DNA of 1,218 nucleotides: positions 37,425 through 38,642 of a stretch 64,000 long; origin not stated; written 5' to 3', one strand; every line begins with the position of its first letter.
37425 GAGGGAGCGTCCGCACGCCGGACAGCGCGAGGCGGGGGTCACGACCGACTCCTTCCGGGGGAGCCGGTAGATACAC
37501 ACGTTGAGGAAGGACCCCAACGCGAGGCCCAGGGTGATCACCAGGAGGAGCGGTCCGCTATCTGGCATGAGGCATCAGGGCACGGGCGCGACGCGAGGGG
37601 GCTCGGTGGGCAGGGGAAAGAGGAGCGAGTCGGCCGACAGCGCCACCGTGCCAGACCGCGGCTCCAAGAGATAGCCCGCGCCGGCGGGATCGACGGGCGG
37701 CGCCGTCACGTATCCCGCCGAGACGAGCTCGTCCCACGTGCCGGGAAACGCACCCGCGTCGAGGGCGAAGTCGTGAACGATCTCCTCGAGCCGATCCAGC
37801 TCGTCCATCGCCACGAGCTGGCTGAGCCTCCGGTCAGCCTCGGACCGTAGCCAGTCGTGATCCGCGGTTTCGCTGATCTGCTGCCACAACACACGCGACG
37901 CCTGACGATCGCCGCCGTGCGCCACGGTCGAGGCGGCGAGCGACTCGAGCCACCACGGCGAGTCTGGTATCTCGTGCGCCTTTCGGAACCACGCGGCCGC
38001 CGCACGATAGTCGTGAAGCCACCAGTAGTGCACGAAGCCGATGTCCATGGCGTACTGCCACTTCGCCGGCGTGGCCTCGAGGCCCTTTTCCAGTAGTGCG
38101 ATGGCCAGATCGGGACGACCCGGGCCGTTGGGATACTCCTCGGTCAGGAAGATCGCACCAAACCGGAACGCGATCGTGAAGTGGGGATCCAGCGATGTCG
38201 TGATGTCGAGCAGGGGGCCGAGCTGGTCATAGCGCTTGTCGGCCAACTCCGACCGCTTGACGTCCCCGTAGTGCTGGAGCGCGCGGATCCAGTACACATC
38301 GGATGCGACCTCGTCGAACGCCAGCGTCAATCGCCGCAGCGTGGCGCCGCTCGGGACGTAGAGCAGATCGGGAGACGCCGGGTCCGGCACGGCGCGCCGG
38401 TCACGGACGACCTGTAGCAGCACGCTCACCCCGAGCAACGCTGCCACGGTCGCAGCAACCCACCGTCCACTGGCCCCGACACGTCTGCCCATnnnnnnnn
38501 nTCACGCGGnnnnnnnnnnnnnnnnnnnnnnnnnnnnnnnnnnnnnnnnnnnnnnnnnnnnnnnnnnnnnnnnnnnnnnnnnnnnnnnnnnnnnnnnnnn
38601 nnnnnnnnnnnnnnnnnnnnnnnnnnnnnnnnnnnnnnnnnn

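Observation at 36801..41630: Pilus cluster with a VKOR-DsbA fusion, ABC transporter and TPR protein between pilA and pilD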

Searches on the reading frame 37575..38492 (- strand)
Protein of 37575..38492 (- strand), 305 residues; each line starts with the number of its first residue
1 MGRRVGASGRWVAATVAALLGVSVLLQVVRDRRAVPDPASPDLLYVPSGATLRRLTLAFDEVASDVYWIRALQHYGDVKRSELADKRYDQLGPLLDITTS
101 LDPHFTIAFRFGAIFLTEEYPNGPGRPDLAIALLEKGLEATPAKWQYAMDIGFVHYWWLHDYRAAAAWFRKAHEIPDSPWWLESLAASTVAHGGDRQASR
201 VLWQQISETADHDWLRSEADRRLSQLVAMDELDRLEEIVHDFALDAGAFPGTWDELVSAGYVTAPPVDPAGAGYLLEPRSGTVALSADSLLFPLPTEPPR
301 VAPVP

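Call 4: search_protein_families(library=pfam, proteins=[window:37575-38492:-], max_evalue=0.01)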
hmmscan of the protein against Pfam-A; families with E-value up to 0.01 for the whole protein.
window:37575-38492:- (305 aa): 0 families

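Call 12: search_protein_families(library=ncbifam, proteins=[window:37575-38492:-], max_evalue=0.01)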
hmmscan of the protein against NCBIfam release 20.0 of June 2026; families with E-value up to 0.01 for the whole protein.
window:37575-38492:- (305 aa): 0 families

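Call 16: find_homologous_proteins(query=window:37575-38492:-, max_evalue=0.001)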
Query window:37575-38492:- (305 aa): 3507 proteins with E <= 0.001 among 8000 candidates; the best 120 are listed.
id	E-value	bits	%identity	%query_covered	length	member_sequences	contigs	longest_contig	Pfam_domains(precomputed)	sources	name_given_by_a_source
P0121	2.0e-171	587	100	85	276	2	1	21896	-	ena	-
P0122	5.2e-118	412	62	90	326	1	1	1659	-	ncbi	-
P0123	1.6e-111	391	60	95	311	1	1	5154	-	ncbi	-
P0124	2.0e-110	387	60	96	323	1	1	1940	-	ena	-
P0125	1.1e-109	384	60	93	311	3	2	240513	-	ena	-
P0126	2.4e-108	380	58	93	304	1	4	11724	-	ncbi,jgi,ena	-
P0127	5.9e-108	379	61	93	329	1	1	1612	-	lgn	-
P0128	1.1e-107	378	58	94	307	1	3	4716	-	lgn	-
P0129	3.4e-107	376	56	99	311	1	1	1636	-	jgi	-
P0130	8.1e-107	375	56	98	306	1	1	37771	-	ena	-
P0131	1.1e-106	375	57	86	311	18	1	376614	-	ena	-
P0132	2.5e-106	373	58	90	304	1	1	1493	-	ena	-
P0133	4.2e-106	373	57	94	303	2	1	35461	-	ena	-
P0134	5.0e-106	372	55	91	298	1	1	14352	-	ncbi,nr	ncbi:MAG: hypothetical protein HYX76_01685 [Acidobacteria bacterium]|nr:hypothetical protein [Acidob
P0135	8.8e-106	372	59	94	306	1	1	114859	-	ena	-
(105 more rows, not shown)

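Call 31: predict_structure(alignment_id=A2)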
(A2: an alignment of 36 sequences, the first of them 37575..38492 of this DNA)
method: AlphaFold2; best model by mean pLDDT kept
length: 305 residues; sequences in the alignment: 36
mean_pLDDT: 83.6   pTM: 0.64
mean pLDDT of the five models: 83.6, 80.3, 76.3, 76.0, 74.8
residues with pLDDT >= 90: 152; 70-90: 101; 50-70: 26; < 50: 26
segments of 3 or more residues with pLDDT < 50: 34-49, 300-305
pLDDT, mean of each block of 10 residues (from residue 1): 57 83 77 46 42 65 88 86 78 92 90 81 78 96 96 91 94 95 85 80 89 92 94 97 97 97 97 96 95 73 42
secondary structure, 60 per line:
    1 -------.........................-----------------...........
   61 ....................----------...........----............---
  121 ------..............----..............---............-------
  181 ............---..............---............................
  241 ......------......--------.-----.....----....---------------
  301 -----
elements in order: H8-32 H50-80 H91-101 H106-117 H127-140 H145-158 H162-173 H181-192 H196-209 H213-246 H253-258 E273-277 E282-285

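Call 35: fold_search(model_id=the predicted structure, library=pdb)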
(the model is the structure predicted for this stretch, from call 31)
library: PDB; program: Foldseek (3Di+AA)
matches with E <= 10: 855; with E <= 0.001: 0
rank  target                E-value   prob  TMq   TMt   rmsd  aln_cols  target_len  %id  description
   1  5a01_A                1.4e-03  1.00  0.33  0.16  14.0       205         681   15  O-GlcNAc transferase from Drososphila melanogaster (released 2016-04-27)
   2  9qhb                  2.6e-03  1.00  0.33  0.37  11.5       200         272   19  Crystal structure of 16-repeat CTPR protein with eliminated coordination sites (released 2025-10-22)
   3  4gyw_A                2.7e-03  1.00  0.33  0.16  12.8       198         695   14  Crystal structure of human O-GlcNAc Transferase in complex with UDP and a glycopeptide (released 2012-10-31)
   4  4gyy_A                3.0e-03  1.00  0.33  0.16  12.8       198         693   14  Crystal structure of human O-GlcNAc Transferase with UDP-5SGlcNAc and a peptide substrate (released 2012-10-31)
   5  4n39_A                3.3e-03  1.00  0.30  0.15  11.0       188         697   14  Crystal structure of human O-GlcNAc transferase bound to a peptide from HCF-1 pro-repeat 2 (11-26) (released 2014-01-01)
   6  3pe3_A                3.6e-03  1.00  0.32  0.16  13.4       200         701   16  Structure of human O-GlcNAc transferase and its complex with a peptide substrate (released 2011-01-19)
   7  5hgv_A                3.8e-03  1.00  0.33  0.16  12.8       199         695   16  Structure of an O-GlcNAc transferase point mutant, D554N in complex with peptide (released 2016-09-14)
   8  5aio                  3.8e-03  1.00  0.32  0.25  15.6       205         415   13  Crystal structure of t131 N-terminal TPR array (released 2015-06-24)
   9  4xif_A                4.0e-03  1.00  0.32  0.16  14.4       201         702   15  Human OGT in complex with UDP-5S-GlcNAc and substrate peptide (keratin-7) (released 2015-08-05)
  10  8fe7_A                4.4e-03  1.00  0.31  0.15  12.2       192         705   14  Crystal structure of human O-GlcNAc transferase (OGT) in complex with an exosite-binding peptide (SMG9) and UDP-GlcNAc (released 2023-08-09)
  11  6yj6_A                4.4e-03  1.00  0.32  0.14   7.9       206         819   11  Structure of the TFIIIC subcomplex tauA (released 2020-09-16)
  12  3pe4_A                4.8e-03  1.00  0.30  0.15  12.1       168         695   15  Structure of human O-GlcNAc transferase and its complex with a peptide substrate (released 2011-01-19)
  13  6tka_AAA              4.8e-03  1.00  0.30  0.15  10.9       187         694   14  Crystal structure of human O-GlcNAc transferase bound to substrate 7 and a peptide from HCF-1 pro-repeat 2 (11-26) (released 2020-03-04)
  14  1na0_A                5.3e-03  1.00  0.30  0.64   4.4       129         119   19  Design of Stable alpha-Helical Arrays from an Idealized TPR Motif (released 2003-06-03)
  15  9gzg_A                5.3e-03  1.00  0.31  0.55   7.1       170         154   19  Crystal structure of CTPR4E4 mutant (released 2025-10-15)
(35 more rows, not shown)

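Call 50: search_protein_families(library=pfam, alignment_id=A2, max_evalue=1)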
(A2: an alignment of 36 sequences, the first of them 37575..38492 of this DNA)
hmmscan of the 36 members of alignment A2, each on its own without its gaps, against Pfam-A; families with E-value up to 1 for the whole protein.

A. member 1, window:37575-38492:- (305 aa): 4 families
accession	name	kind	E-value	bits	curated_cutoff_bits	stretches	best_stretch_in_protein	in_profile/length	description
PF13428.12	TPR_14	-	0.027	15.6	23.5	0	156-186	11-42/44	Tetratricopeptide repeat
PF13432.12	TPR_16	-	0.092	13.7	32.7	1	125-179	11-65/65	Tetratricopeptide repeat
PF07719.23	TPR_2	-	0.11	13.2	27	0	156-175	11-30/34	Tetratricopeptide repeat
PF13424.12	TPR_12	-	0.15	12.8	30.1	0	154-175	12-32/77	Tetratricopeptide repeat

B. families by the number of members that match (of 36 scanned): 23 families
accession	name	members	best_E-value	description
PF13428.12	TPR_14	31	0.00013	Tetratricopeptide repeat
PF07719.23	TPR_2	26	0.0012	Tetratricopeptide repeat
PF14559.12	TPR_19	15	0.0073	Tetratricopeptide repeat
PF13424.12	TPR_12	14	0.0018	Tetratricopeptide repeat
PF13432.12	TPR_16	13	3.9e-05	Tetratricopeptide repeat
PF00515.34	TPR_1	9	0.026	Tetratricopeptide repeat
PF08238.18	Sel1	7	0.037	Sel1 repeat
PF13646.12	HEAT_2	6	0.0043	HEAT repeats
PF13374.12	TPR_10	6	0.024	Tetratricopeptide repeat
PF13414.12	TPR_11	6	0.045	TPR repeat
PF19235.5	DUF5888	5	0.0042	Domain of unknown function (DUF5888)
PF14372.11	hAT-like_RNase-H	5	0.16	hAT-like transposase, RNase-H fold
PF13181.12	TPR_8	4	0.019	Tetratricopeptide repeat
PF13176.12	TPR_7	3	0.0052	Tetratricopeptide repeat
PF04408.29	HA2_N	3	0.045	Helicase associated domain (HA2), winged-helix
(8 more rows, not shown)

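Call 76: search_protein_representatives(alignment_id=A2)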
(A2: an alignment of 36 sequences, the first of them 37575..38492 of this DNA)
Query: 36 sequences, 307 profile positions. Proteins with E-value up to 0.001 (for the whole library): 4770; up to 1e-10: 2614; up to 1e-30: 545. The best 150 are listed.
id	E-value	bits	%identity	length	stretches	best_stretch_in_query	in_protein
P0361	2.3e-120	417.5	-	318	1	9-301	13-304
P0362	6.4e-115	399.6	-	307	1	18-304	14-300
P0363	1.4e-114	398.5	-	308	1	10-300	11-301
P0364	1.1e-113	395.6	-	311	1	13-306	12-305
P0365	1.1e-112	392.3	-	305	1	16-305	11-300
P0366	8.3e-110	382.8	-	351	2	87-305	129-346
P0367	9.6e-108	376.1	-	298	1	6-213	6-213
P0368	4.6e-106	370.6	-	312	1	13-305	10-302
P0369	7.2e-106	369.9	-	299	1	14-304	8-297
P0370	1.7e-103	362.1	-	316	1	11-303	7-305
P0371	1.1e-102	359.5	-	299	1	15-299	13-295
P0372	1.6e-102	359.0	-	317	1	11-303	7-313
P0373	4.5e-101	354.2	-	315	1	16-304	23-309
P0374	9.5e-96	336.7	-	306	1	12-303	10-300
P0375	1.4e-94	332.9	-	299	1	17-298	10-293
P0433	2.1e-63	230.5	-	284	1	21-295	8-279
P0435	7.8e-63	228.6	-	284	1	20-295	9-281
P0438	2.3e-62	227.0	-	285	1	17-295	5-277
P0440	4.6e-62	226.1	-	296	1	14-300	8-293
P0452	3.4e-59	216.6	-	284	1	19-294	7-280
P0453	3.7e-59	216.5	-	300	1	8-285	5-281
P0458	3.5e-58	213.3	-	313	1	20-283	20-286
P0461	1.1e-57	211.7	-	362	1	86-295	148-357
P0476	4.6e-55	203.1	-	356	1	60-303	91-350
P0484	3.2e-54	200.3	-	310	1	16-289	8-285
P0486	3.4e-54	200.2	-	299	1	20-295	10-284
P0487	7.1e-54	199.1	-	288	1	18-294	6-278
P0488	1.2e-53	198.4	-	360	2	15-287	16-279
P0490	2.5e-53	197.3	-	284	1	27-294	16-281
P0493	1.7e-52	194.6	-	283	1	16-294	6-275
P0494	2.0e-52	194.4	-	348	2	14-291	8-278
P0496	3.5e-52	193.6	-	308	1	16-294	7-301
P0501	1.9e-51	191.2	-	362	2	8-287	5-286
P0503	5.2e-51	189.7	-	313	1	19-303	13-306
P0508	7.2e-51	189.3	-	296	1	15-290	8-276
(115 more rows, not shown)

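Call 77: list_cluster_members(proteins=[P0484, P0486, P0487, P0490, P0493, P0496, P0503, P0508, P0458, P0453])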
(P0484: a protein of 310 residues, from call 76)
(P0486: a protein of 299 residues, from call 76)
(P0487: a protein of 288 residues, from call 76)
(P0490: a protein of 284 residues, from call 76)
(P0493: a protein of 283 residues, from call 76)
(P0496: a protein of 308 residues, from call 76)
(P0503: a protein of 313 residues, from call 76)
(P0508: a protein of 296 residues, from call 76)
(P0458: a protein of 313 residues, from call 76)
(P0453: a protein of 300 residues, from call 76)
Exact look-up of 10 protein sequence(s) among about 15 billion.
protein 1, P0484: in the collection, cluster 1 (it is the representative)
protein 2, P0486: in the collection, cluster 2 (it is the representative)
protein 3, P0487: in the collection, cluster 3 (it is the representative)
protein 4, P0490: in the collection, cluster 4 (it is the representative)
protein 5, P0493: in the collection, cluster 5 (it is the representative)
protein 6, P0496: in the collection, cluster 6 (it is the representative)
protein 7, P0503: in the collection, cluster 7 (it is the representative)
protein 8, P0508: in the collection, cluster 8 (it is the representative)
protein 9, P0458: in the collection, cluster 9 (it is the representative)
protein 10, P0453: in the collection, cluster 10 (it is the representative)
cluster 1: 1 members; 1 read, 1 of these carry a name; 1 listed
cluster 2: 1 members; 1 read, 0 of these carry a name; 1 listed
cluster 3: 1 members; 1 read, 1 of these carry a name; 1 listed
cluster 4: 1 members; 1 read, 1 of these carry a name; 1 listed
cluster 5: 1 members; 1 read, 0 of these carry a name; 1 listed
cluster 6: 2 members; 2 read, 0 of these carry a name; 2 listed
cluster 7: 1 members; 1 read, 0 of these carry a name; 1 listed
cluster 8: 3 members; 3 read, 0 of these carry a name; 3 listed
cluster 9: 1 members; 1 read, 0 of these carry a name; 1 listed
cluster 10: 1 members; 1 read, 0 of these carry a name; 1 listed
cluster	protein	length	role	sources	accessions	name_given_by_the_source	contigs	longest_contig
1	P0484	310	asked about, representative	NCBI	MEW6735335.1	MAG: hypothetical protein AB1489_28845 [Acidobacteriota bacterium]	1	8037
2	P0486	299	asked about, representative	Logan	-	-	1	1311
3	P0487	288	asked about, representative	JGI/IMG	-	hypothetical protein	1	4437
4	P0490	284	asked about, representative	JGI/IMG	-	primosomal protein N''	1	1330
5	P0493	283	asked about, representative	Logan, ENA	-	-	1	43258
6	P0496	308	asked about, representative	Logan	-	-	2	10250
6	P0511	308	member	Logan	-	-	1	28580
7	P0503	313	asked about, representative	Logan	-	-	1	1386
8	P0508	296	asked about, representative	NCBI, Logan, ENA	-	-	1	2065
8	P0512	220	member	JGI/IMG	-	-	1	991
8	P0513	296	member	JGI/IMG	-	-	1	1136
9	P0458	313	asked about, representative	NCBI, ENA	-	-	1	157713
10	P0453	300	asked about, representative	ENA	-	-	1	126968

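Call 78: find_encoding_contigs(protein=P0458, flank=8000, max_places=2)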
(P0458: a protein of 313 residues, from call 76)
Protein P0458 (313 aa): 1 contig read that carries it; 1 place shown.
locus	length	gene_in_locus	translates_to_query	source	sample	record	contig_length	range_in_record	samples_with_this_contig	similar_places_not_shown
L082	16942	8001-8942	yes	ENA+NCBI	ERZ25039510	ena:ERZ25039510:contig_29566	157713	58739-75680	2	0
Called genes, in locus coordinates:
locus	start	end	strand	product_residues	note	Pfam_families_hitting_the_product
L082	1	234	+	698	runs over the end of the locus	PF28597:T2SSF_N (weak), PF00482:T2SSF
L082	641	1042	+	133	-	PF02518:HATPase_c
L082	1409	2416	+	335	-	PF00158:Sigma54_activat, PF14532:Sigma54_activ_2, PF00004:AAA (weak), PF07728:AAA_5, PF25601:AAA_lid_14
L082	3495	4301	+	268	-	-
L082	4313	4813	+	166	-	PF07963:N_methyl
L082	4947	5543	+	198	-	PF07884:VKOR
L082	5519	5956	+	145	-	PF13462:Thioredoxin_4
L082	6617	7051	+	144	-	PF00005:ABC_tran (weak), PF13304:AAA_21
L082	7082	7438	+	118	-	-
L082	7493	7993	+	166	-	-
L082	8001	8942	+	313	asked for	-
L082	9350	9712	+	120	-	PF01478:Peptidase_A24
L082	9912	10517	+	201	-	-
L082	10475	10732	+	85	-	-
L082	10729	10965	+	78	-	PF02518:HATPase_c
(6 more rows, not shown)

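Call 79: find_encoding_contigs(protein=P0453, flank=8000, max_places=1)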
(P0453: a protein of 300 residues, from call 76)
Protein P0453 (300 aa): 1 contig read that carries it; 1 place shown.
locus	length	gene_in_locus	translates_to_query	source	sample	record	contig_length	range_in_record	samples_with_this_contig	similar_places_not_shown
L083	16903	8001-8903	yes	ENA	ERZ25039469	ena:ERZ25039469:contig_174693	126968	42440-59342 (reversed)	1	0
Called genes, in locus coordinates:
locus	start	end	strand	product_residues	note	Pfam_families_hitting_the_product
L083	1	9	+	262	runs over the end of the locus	PF25323:6TM_PilS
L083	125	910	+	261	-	PF00512:HisKA, PF02518:HATPase_c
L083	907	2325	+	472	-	PF00072:Response_reg, PF01078:Mg_chelatase (faint), PF20030:bpMoxR (faint), PF00158:Sigma54_activat, PF14532:Sigma54_activ_2, PF00004:AAA (weak), PF07728:AAA_5, PF25601:AAA_lid_14 (faint)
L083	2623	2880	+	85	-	PF07963:N_methyl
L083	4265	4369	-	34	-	-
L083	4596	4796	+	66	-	-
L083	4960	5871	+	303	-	-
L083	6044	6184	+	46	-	-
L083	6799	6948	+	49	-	-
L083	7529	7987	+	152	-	-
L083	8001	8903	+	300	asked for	-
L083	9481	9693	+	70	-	-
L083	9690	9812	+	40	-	-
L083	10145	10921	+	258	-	PF00512:HisKA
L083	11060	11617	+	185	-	-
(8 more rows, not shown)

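Call 80: find_encoding_contigs(protein=P0493, flank=8000, max_places=1)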
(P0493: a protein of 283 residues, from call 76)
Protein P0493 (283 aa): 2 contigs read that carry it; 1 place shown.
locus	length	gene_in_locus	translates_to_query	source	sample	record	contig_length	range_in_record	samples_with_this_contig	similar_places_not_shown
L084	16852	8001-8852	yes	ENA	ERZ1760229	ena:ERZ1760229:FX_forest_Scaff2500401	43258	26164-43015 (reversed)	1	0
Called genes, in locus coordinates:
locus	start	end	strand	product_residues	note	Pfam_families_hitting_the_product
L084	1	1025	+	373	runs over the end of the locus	PF00437:T2SSE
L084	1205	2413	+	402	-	PF28597:T2SSF_N, PF00482:T2SSF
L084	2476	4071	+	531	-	PF25323:6TM_PilS, PF00512:HisKA, PF02518:HATPase_c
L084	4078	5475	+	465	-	PF00072:Response_reg, PF00158:Sigma54_activat, PF01078:Mg_chelatase (faint), PF14532:Sigma54_activ_2, PF00004:AAA (weak), PF07728:AAA_5 (weak), PF25601:AAA_lid_14, PF02954:HTH_8 (weak)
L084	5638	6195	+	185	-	PF07963:N_methyl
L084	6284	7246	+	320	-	PF00005:ABC_tran, PF13304:AAA_21 (weak)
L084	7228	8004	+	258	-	PF12679:ABC2_membrane_2, PF12698:ABC2_membrane_3 (weak)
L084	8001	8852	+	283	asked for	-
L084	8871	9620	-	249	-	PF13489:Methyltransf_23 (weak), PF08241:Methyltransf_11, PF08242:Methyltransf_12 (faint), PF13649:Methyltransf_25 (weak)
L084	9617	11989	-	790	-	PF09586:YfhO (weak)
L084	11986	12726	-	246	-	PF01209:Ubie_methyltran, PF13489:Methyltransf_23, PF13847:Methyltransf_31, PF08241:Methyltransf_11, PF08242:Methyltransf_12, PF13649:Methyltransf_25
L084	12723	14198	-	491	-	PF13489:Methyltransf_23, PF08241:Methyltransf_11, PF08242:Methyltransf_12, PF13649:Methyltransf_25, PF13847:Methyltransf_31, PF00535:Glycos_transf_2, PF10111:Glyco_tranf_2_2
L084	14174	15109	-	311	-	PF01073:3Beta_HSD (faint), PF01370:Epimerase, PF04321:RmlD_sub_bind (weak), PF16363:GDP_Man_Dehyd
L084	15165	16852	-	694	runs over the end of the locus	-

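Call 82: list_cluster_members(proteins=[P0501, P0494, P0488, P0476, P0461, P0452, P0440, P0438, P0435, P0433])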
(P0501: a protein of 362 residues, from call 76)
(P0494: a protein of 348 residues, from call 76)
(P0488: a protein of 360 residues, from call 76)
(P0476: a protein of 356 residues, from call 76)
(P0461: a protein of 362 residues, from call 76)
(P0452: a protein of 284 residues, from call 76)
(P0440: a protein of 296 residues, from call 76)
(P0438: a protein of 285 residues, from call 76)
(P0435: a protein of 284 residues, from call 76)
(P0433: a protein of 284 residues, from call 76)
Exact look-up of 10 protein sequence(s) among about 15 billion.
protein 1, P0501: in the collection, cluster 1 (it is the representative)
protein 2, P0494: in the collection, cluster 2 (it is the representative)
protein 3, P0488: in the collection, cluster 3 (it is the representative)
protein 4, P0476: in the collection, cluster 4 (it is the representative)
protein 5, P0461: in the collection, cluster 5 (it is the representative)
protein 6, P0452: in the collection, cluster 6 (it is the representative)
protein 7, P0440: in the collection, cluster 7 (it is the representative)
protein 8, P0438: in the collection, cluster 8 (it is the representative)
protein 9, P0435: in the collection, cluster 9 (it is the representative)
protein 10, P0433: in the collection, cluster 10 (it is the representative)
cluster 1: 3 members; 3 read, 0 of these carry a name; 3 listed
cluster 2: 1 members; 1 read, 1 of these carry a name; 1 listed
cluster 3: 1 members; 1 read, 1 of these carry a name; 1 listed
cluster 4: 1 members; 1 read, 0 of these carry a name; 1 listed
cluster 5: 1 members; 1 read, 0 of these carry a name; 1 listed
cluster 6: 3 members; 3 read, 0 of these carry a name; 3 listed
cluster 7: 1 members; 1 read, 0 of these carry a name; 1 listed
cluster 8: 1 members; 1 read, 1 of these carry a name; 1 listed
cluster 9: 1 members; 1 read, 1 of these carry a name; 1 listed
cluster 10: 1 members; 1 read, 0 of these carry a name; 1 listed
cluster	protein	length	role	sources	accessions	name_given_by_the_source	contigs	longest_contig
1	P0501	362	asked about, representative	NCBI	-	-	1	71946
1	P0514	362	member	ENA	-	-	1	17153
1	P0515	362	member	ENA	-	-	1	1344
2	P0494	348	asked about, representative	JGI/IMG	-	tetratricopeptide (TPR) repeat protein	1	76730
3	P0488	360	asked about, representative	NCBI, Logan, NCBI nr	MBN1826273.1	MAG: hypothetical protein JW958_08405 [Candidatus Eisenbacteria bacterium] | hypothetical protein [Candidatus Eisenbacteria bacterium]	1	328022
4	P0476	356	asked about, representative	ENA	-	-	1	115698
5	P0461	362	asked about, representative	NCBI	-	-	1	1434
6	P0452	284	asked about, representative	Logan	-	-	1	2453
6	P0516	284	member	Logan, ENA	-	-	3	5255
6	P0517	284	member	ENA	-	-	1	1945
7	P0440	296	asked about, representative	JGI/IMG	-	-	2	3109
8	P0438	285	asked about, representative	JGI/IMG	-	tetratricopeptide (TPR) repeat protein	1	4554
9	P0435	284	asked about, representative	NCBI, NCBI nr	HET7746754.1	MAG TPA: hypothetical protein VFM29_05610 [Vicinamibacteria bacterium] | hypothetical protein [Vicinamibacteria bacterium]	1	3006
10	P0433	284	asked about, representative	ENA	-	-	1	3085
